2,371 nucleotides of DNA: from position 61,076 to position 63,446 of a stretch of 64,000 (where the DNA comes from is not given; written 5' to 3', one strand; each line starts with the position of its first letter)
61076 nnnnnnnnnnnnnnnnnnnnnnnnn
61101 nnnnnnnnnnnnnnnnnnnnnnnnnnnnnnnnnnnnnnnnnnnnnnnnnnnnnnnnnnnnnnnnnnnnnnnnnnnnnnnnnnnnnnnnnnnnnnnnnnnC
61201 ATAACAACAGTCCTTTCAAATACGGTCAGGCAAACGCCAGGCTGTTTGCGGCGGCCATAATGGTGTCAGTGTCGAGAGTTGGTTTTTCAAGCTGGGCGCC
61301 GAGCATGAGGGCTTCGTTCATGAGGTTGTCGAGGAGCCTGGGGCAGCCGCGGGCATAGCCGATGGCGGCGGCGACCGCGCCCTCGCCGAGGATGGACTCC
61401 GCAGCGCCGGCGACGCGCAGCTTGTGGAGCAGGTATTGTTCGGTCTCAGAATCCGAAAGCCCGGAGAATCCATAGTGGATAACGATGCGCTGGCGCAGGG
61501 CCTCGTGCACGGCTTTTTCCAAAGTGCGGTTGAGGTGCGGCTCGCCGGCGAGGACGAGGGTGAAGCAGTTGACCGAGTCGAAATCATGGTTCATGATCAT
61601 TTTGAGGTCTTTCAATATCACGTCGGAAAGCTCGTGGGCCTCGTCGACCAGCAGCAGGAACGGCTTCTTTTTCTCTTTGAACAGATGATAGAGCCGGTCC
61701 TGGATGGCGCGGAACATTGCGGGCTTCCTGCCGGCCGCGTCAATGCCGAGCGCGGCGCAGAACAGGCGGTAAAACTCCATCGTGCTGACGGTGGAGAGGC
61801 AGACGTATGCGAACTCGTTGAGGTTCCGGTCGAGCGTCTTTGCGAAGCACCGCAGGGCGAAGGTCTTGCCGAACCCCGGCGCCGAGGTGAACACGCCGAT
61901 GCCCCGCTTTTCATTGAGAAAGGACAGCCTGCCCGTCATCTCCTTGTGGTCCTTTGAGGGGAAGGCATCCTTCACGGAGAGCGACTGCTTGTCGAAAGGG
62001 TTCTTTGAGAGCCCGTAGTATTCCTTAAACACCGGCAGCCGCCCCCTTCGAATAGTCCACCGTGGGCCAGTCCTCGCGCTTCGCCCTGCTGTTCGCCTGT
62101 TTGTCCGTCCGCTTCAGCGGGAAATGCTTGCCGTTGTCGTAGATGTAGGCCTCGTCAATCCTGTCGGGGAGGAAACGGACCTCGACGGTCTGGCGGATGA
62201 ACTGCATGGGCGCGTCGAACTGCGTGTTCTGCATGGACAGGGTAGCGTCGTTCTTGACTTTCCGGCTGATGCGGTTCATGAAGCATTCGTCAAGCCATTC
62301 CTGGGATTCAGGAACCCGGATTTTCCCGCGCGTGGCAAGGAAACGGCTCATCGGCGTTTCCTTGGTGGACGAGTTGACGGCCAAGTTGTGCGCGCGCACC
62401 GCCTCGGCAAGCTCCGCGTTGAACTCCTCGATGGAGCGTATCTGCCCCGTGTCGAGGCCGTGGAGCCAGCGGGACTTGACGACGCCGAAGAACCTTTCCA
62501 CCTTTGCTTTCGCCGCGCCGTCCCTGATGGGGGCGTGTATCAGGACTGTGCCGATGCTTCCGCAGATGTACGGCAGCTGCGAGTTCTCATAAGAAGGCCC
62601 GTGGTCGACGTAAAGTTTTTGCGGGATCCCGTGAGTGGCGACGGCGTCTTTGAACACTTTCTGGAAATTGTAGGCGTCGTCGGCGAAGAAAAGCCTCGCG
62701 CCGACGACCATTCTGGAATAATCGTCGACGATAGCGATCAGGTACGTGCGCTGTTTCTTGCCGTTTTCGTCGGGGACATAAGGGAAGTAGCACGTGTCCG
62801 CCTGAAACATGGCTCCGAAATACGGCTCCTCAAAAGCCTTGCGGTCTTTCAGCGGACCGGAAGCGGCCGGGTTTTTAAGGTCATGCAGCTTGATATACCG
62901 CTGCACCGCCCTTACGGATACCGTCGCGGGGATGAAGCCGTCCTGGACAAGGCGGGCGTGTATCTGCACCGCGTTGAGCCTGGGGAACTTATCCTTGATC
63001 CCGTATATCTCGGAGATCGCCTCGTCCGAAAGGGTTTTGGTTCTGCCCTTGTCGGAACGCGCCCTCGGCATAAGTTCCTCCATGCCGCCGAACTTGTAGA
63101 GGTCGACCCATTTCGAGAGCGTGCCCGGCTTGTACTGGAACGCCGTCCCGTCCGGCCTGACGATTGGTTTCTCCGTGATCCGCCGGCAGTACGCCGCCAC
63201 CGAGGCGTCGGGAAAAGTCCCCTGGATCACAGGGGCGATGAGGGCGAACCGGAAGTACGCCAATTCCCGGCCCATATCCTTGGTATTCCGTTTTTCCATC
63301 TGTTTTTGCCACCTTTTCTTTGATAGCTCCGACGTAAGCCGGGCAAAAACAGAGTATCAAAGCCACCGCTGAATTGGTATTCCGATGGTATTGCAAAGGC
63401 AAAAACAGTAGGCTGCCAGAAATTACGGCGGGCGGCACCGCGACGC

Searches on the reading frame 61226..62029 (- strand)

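Call 21: search_protein_families(library=pfam, proteins=[window:61226-62029:-], max_evalue=0.1)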
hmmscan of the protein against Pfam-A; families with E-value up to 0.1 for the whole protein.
window:61226-62029:- (267 aa): 6 families
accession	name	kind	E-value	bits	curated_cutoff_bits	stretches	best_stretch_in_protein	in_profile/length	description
PF13401.12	AAA_22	-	7.4e-19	68.8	27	1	41-170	4-130/130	AAA domain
PF13191.12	AAA_16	-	0.00069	20.6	32.6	1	50-148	32-158/167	AAA ATPase domain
PF00004.35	AAA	-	0.0016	19.3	21.2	1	47-135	3-70/131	ATPase family associated with various cellular activities (AAA)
PF13245.12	AAA_19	-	0.006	17.2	25.1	1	43-146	12-115/134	AAA domain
PF04851.21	ResIII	-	0.029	14.7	22.5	0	118-136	121-139/164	Type III restriction enzyme, res subunit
PF24389.1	ORC-CDC6-like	-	0.042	13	27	0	105-171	199-262/571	ORC-CDC6-like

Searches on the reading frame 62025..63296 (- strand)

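Call 21: search_protein_families(library=pfam, proteins=[window:62025-63296:-], max_evalue=0.1)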
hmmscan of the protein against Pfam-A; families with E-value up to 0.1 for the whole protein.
window:62025-63296:- (423 aa): 6 families
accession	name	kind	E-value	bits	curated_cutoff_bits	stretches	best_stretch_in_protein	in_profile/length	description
PF00665.32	rve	-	1.5e-10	41.6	32.6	1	164-249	8-91/102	Integrase core domain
PF13565.12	HTH_32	-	1e-07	32.8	33.7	1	59-134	1-72/73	Homeodomain-like domain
PF09299.17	Mu-transpos_C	-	2.8e-06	27.6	21.7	1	336-390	1-57/61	Mu transposase, C-terminal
PF13551.12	HTH_29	-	0.004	17.6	28.1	0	55-93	24-62/64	Winged helix-turn helix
PF24764.1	rva_4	-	0.017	15.3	26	1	189-239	29-77/194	Integrase core domain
PF13518.12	HTH_28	-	0.052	14.1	25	0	52-82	21-51/52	Helix-turn-helix domain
